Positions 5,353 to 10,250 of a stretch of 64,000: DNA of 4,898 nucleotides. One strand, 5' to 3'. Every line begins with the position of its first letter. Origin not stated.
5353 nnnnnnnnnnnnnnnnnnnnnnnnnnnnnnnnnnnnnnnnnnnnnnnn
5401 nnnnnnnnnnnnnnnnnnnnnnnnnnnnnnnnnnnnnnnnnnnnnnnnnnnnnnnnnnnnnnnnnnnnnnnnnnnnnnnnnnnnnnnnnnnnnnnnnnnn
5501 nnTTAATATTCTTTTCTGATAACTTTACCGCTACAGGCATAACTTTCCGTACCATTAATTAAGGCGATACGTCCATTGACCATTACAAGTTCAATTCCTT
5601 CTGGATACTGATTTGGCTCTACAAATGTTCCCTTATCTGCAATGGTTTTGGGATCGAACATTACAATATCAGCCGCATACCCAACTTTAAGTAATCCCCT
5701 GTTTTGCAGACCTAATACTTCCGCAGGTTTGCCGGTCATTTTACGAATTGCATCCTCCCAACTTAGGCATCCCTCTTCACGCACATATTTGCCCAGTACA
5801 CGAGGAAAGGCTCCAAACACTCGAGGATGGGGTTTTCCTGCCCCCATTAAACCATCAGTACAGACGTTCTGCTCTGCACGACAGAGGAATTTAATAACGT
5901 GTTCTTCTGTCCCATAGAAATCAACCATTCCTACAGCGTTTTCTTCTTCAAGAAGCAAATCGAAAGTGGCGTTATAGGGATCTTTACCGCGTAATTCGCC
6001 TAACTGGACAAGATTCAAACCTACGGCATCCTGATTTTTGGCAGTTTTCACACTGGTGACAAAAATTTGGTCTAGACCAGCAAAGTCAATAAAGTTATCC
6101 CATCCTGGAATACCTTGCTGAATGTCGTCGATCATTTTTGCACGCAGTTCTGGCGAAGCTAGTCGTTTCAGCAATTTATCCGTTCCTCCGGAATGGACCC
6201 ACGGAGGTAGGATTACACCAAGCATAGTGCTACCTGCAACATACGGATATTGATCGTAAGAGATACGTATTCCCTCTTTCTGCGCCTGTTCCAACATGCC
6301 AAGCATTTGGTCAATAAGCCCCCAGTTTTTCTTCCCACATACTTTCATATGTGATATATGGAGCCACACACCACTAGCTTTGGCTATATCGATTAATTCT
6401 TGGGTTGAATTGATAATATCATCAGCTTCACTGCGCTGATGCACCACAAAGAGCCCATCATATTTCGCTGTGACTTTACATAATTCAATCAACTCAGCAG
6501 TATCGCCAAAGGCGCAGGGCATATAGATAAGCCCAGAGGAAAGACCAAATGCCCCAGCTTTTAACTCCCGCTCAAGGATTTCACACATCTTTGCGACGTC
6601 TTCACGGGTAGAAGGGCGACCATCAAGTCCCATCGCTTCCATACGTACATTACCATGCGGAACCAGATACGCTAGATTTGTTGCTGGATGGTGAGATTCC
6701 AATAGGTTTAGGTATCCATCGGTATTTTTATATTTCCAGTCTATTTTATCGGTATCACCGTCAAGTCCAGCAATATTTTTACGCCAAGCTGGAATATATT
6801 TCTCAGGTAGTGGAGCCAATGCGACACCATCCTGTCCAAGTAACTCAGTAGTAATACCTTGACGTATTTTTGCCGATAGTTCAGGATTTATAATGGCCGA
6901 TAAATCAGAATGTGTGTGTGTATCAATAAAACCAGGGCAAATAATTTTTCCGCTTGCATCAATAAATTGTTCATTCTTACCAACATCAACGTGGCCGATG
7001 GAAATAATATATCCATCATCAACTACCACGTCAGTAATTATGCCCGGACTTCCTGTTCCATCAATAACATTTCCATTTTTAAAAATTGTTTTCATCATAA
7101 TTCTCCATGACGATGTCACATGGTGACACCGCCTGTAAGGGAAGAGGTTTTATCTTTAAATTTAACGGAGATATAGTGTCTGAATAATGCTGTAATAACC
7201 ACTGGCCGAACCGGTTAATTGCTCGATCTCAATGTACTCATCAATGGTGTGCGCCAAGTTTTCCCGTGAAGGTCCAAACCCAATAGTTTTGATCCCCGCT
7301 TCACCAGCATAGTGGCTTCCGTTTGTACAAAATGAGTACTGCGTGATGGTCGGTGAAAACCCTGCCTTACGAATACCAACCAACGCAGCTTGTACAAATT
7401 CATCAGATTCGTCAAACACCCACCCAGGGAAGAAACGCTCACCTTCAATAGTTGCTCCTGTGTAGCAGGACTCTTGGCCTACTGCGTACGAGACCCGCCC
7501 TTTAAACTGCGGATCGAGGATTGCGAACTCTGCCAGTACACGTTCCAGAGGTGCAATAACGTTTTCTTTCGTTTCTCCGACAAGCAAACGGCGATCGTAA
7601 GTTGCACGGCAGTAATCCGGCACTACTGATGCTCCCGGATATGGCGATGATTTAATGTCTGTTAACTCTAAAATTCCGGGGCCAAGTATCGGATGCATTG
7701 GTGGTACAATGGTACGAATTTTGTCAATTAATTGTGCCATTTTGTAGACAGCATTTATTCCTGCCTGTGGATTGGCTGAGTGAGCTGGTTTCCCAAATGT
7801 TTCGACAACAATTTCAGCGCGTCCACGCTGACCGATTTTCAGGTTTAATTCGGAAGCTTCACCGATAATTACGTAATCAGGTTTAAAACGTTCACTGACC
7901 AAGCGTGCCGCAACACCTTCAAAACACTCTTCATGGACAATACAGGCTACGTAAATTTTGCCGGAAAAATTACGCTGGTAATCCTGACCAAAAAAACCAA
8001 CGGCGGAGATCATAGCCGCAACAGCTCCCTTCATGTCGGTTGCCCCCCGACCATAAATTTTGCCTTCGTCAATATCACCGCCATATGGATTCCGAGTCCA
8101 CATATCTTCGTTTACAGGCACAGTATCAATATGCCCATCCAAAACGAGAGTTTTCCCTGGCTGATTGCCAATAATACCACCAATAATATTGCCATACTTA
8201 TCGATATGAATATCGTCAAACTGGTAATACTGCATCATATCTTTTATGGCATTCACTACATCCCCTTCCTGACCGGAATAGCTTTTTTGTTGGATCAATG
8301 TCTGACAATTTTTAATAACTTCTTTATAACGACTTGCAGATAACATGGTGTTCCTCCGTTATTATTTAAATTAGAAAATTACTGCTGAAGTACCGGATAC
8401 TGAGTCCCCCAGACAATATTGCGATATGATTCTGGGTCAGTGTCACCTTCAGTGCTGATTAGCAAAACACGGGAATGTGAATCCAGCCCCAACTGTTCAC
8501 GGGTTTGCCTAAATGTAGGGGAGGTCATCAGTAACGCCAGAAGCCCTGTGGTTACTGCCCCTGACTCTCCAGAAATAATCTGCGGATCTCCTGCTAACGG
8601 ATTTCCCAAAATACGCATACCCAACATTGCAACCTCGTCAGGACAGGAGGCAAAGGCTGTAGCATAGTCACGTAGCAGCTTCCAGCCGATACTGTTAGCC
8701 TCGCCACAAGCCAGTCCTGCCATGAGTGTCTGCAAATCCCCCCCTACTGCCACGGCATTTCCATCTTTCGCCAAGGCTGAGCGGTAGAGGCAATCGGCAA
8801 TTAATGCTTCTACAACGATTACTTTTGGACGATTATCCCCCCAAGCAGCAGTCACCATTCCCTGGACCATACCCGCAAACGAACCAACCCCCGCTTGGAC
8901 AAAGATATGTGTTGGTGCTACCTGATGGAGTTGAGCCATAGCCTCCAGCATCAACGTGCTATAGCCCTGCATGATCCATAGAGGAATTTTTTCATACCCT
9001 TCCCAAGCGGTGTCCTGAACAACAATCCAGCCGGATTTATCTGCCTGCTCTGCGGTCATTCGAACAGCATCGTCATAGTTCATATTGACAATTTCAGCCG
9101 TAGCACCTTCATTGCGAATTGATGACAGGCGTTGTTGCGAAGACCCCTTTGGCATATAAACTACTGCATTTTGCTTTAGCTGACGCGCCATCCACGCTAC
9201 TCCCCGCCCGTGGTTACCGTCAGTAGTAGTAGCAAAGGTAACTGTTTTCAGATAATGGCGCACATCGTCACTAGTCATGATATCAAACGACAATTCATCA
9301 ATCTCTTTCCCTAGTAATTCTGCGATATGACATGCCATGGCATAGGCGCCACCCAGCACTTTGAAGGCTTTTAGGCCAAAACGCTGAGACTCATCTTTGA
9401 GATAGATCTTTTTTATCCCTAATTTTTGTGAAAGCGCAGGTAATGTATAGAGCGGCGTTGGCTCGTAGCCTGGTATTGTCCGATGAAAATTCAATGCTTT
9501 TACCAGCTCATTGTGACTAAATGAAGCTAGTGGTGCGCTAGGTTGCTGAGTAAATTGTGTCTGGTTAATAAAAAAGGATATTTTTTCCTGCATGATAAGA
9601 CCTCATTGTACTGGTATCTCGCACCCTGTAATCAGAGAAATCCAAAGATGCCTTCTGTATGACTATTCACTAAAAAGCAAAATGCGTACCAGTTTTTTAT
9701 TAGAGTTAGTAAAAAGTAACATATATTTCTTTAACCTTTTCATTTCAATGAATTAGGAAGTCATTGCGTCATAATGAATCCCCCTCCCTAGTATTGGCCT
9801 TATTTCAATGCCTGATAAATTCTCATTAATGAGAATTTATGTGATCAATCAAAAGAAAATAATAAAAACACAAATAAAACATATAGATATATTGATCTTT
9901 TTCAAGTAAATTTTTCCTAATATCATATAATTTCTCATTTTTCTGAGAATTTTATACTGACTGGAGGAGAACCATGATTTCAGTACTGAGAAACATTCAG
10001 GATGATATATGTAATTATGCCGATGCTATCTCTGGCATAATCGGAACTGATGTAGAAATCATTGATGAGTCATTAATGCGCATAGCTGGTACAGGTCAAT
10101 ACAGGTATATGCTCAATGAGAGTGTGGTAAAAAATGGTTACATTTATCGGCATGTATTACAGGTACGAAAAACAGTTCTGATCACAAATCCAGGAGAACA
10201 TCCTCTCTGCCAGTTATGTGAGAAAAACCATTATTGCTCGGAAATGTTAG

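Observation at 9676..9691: Near-consensus sigma-54 -24/-12 element upstream of the catabolic operon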

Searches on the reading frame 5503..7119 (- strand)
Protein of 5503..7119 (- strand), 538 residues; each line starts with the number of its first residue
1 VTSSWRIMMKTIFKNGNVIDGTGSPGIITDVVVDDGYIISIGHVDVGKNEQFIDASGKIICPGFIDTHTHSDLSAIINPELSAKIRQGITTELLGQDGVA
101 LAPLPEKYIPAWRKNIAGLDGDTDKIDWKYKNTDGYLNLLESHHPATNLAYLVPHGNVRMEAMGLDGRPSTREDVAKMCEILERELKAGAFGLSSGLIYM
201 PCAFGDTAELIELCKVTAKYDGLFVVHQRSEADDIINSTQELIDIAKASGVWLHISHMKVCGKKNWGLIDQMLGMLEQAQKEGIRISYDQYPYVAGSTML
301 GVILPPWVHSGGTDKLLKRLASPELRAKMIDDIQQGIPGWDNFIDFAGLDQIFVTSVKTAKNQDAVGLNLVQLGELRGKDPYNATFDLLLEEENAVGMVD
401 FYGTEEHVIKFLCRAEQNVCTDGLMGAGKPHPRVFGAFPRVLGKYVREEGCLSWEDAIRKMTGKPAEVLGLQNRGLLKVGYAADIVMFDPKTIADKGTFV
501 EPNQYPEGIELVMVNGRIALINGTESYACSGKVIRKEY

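Call 3: search_protein_families(library=ncbifam, proteins=[window:5503-7119:-])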
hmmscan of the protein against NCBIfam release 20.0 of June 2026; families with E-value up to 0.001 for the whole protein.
window:5503-7119:- (538 aa): 64 families (the best 25 are shown)
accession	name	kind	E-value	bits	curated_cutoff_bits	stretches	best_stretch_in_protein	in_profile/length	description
NF006560.0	PRK09061.1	subfamily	1.2e-64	218.4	340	2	8-313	25-314/517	amidohydrolase family protein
NF006845.0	PRK09357.2-6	equivalog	3.2e-18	65.6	728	1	9-71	1-64/428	dihydroorotase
NF006689.0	PRK09237.1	equivalog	8.1e-18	64.1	371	2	9-91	3-88/383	amidohydrolase/deacetylase family metallohydrolase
TIGR00857.1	pyrC_multi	subfamily_domain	2.5e-16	59.7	279.05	2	448-492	328-371/412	dihydroorotase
NF006839.0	PRK09357.1-4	equivalog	6e-15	54.8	576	1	12-70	3-61/422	dihydroorotase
NF006843.0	PRK09357.2-4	equivalog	8.2e-15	54.6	786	1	9-71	1-62/431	dihydroorotase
NF006844.0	PRK09357.2-5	equivalog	1.6e-14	53.8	701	2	8-70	1-63/422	dihydroorotase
TIGR03121.1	one_C_dehyd_A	equivalog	9.1e-14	50.6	392.75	1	11-71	2-62/556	formylmethanofuran dehydrogenase subunit A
TIGR01178.1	ade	equivalog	1.4e-13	50.2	472.5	1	12-91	3-80/552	adenine deaminase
NF009060.0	PRK12394.1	equivalog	3.8e-13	49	442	1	11-91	5-87/381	metallo-dependent hydrolase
NF005791.0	PRK07627.1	equivalog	5.4e-13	48.7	442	1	9-91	1-89/425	dihydroorotase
NF006688.0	PRK09236.1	equivalog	9.1e-13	47.8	535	1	432-493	330-392/444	dihydroorotase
TIGR03178.1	allantoinase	equivalog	3e-12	46.1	357.85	1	12-70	3-59/441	allantoinase AllB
NF006056.0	PRK08204.1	subfamily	4.8e-12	45.4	391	1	8-71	2-67/449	hypothetical protein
NF006837.0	PRK09357.1-2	equivalog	1e-11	44.1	575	1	9-70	1-62/428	dihydroorotase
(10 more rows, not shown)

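Call 8: search_protein_families(library=pfam, proteins=[window:5503-7119:-])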
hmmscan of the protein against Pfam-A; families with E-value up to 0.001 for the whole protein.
window:5503-7119:- (538 aa): 2 families
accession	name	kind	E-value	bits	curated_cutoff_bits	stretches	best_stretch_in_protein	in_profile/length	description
PF07969.17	Amidohydro_3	-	9.8e-30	104.9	29.7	2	414-518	364-470/472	Amidohydrolase family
PF01979.26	Amidohydro_1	-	4.7e-16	59.4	25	1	444-518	275-344/345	Amidohydrolase family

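Call 53: search_solved_structures(query=window:5503-7119:-, max_evalue=0.00001)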
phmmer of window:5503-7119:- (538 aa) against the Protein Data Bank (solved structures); distinct sequences matched with E-value up to 0.00001: 21.
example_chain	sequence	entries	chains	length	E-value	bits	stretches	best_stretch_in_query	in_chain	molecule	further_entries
1m7j_A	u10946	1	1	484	7.8e-79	268.9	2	12-300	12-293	D-aminoacylase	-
1rjp_A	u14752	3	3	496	8.7e-79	268.8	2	12-300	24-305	D-aminoacylase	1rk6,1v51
1rjq_A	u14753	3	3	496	1.1e-77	265.1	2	12-300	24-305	D-aminoacylase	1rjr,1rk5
1v4y_A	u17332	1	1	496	2.1e-77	264.2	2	12-300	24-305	D-aminoacylase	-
3gip_A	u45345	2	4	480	2.7e-74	253.9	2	15-300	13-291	N-acyl-D-glutamate deacylase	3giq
9g5m_A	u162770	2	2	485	4.9e-70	239.9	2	11-300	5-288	Amidohydrolase family protein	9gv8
9kb1_A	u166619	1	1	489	4.6e-69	236.7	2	10-301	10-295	PpOngB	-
9kb3_A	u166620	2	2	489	4.8e-68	233.3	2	10-301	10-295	Carbohydrate de-N-acetylated protein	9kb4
4yiw_A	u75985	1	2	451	2e-11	46.4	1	5-71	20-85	Dihydroorotase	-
4bjh_A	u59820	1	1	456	2.5e-11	46.1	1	6-71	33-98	DIHYDROOROTASE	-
1xrf_A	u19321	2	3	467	2.6e-11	46.1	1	6-71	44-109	Dihydroorotase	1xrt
6gde_A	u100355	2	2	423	6.5e-11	44.8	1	8-71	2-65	Dihydroorotase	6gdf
3d6n_A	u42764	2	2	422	9.9e-11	44.2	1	8-71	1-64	Dihydroorotase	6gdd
3mpg_A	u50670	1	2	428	1.4e-10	43.7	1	10-71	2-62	Dihydroorotase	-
3ooq_A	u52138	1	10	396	2.1e-08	36.5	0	7-73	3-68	amidohydrolase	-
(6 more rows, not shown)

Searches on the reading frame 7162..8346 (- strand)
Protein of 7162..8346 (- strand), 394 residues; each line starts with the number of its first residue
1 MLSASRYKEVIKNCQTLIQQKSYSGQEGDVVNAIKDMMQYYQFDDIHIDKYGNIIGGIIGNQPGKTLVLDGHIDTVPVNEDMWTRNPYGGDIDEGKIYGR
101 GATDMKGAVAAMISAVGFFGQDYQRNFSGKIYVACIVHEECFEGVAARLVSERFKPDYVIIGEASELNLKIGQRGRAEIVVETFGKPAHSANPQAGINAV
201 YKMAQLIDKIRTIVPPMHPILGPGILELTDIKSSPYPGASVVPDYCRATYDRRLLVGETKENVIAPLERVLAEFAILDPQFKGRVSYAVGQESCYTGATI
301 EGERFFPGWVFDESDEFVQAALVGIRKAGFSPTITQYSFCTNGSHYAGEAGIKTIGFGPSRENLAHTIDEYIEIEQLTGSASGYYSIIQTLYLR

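Call 3: search_protein_families(library=ncbifam, proteins=[window:7162-8346:-])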
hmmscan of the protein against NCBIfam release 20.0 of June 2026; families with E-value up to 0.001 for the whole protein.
window:7162-8346:- (394 aa): 51 families (the best 25 are shown)
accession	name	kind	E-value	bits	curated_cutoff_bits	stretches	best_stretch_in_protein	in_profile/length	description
NF009555.0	PRK13004.1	equivalog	6.7e-143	476.3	321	1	4-391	11-395/399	YgeY family selenium metabolism-linked hydrolase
TIGR03526.1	selenium_YgeY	hypoth_equivalog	1.7e-78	264.2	321.5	1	6-394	10-395/395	YgeY family selenium metabolism-linked hydrolase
TIGR01910.1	DapE-ArgE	subfamily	1.2e-54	186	217.6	1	14-380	4-370/373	ArgE/DapE family deacylase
NF006399.0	PRK08651.1-2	equivalog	3e-44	151.6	381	1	23-380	23-393/405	succinyl-diaminopimelate desuccinylase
NF006400.0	PRK08651.1-3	equivalog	1.7e-38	132.5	374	2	54-210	74-231/410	succinyl-diaminopimelate desuccinylase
NF005710.0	PRK07522.1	subfamily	7.8e-38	130.6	412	1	53-381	58-378/391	acetylornithine deacetylase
NF009557.0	PRK13009.1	equivalog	3.6e-37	128.4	284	1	9-391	4-374/377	succinyl-diaminopimelate desuccinylase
NF006365.0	PRK08588.1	subfamily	1.7e-36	126.4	289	1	8-273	7-277/383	succinyl-diaminopimelate desuccinylase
TIGR01892.1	AcOrn-deacetyl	equivalog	7.3e-36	124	297.7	1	53-378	48-355/365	acetylornithine deacetylase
NF009558.0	PRK13013.1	equivalog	2.5e-34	118.7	428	1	53-216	75-242/429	acetylornithine deacetylase/succinyl-diaminopimelate desuccinylase family protein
NF005306.0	PRK06837.1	subfamily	5.7e-34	117.7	376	1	32-378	65-408/427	ArgE/DapE family deacylase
TIGR01900.1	dapE-gram_pos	equivalog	2.8e-33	115.3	304.2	1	9-381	4-343/351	succinyl-diaminopimelate desuccinylase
NF005373.0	PRK06915.1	equivalog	3.2e-33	115.3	428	1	39-381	68-407/422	peptidase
NF003367.0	PRK04443.1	equivalog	1.1e-31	110.5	363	1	12-212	11-191/349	[LysW]-lysine hydrolase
NF006402.0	PRK08651.1-5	equivalog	1.3e-31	109.9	369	1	45-389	38-365/369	succinyl-diaminopimelate desuccinylase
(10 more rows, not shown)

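Call 8: search_protein_families(library=pfam, proteins=[window:7162-8346:-])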
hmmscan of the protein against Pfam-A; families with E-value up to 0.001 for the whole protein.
window:7162-8346:- (394 aa): 2 families
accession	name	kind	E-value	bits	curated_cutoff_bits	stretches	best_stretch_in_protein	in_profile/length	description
PF01546.33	Peptidase_M20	-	3.3e-28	99.4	24.6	1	69-389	2-205/206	Peptidase family M20/M25/M40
PF07687.19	M20_dimer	-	3.3e-16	59.6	21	1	171-273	1-101/107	Peptidase dimerisation domain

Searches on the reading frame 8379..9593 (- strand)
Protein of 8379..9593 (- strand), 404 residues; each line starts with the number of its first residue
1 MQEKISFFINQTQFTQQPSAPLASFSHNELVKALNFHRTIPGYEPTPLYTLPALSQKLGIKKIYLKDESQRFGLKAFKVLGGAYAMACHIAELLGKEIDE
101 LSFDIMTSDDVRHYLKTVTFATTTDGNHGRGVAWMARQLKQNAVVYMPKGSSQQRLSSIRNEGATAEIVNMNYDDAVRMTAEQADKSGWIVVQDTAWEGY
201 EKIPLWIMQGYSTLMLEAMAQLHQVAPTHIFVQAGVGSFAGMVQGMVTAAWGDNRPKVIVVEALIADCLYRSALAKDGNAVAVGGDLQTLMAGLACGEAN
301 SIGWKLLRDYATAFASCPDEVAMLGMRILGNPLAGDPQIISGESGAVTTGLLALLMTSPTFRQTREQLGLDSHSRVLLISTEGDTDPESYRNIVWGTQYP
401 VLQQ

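Call 3: search_protein_families(library=ncbifam, proteins=[window:8379-9593:-])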
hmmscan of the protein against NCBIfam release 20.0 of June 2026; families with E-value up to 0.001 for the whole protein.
window:8379-9593:- (404 aa): 26 families (the best 25 are shown)
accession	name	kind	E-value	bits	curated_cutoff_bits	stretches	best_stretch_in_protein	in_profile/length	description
TIGR03528.1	2_3_DAP_am_ly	equivalog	2.3e-177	589.5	532.25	1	8-395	5-394/396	diaminopropionate ammonia-lyase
NF006058.0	PRK08206.1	equivalog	2.5e-168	559.8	276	1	10-401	9-400/402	diaminopropionate ammonia-lyase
TIGR01747.1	diampropi_NH3ly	subfamily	1e-163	544.6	274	1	25-395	2-375/376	diaminopropionate ammonia-lyase family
NF006390.0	PRK08639.1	equivalog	7.8e-18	64.6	421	1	117-319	73-265/418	threonine ammonia-lyase IlvA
TIGR01127.1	ilvA_1Cterm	equivalog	2.8e-17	62.8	378.75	1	122-321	53-239/380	threonine ammonia-lyase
NF006094.0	PRK08246.1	subfamily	6.2e-16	58.7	331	1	121-285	72-222/310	serine/threonine dehydratase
TIGR01124.1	ilvA_2Cterm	equivalog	6.8e-16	57.9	411.3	1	46-282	18-218/499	threonine ammonia-lyase, biosynthetic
NF006674.0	PRK09224.1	subfamily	1.2e-15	57.2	577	1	122-276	78-222/508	threonine ammonia-lyase IlvA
NF004771.0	PRK06110.1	equivalog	2.2e-15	56.6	317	1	119-327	72-265/323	threonine dehydratase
NF004996.0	PRK06381.1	equivalog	2.1e-14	53.3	266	1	116-261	64-205/319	threonine synthase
NF005292.0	PRK06815.1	equivalog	8.3e-14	51.3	371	1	121-329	73-268/320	threonine/serine dehydratase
NF006050.0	PRK08197.1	equivalog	1.7e-13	50.1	303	1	118-268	129-277/406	threonine synthase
NF005680.0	PRK07476.1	equivalog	2.1e-13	49.9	413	1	46-310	24-252/326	hydroxyectoine utilization dehydratase EutB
TIGR02991.1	ectoine_eutB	equivalog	4.1e-12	45.7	413.35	1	120-310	70-248/317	hydroxyectoine utilization dehydratase EutB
NF009130.0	PRK12483.1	subfamily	4.4e-12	45.4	801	1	46-310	38-265/521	threonine ammonia-lyase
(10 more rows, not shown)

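Call 8: search_protein_families(library=pfam, proteins=[window:8379-9593:-])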
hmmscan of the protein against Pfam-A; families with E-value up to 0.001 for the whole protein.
window:8379-9593:- (404 aa): 1 family
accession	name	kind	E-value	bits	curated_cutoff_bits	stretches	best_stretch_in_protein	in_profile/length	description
PF00291.31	PALP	-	1.1e-44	153.5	35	1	41-330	3-257/295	Pyridoxal-phosphate dependent enzyme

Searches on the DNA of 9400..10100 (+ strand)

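Call 33: search_rna_families(source=window, start=9400, end=10100, threshold=evalue, max_evalue=1)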
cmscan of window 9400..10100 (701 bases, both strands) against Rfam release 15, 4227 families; matches with E-value up to 1: 0.
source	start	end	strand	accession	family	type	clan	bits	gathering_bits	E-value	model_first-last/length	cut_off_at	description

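Call 59: search_dna_similar(query=window:9594-9973:+, collection=plasmids, mode=distant, max_rows=15)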
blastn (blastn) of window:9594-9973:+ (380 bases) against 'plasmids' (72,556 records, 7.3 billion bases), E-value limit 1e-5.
No match.
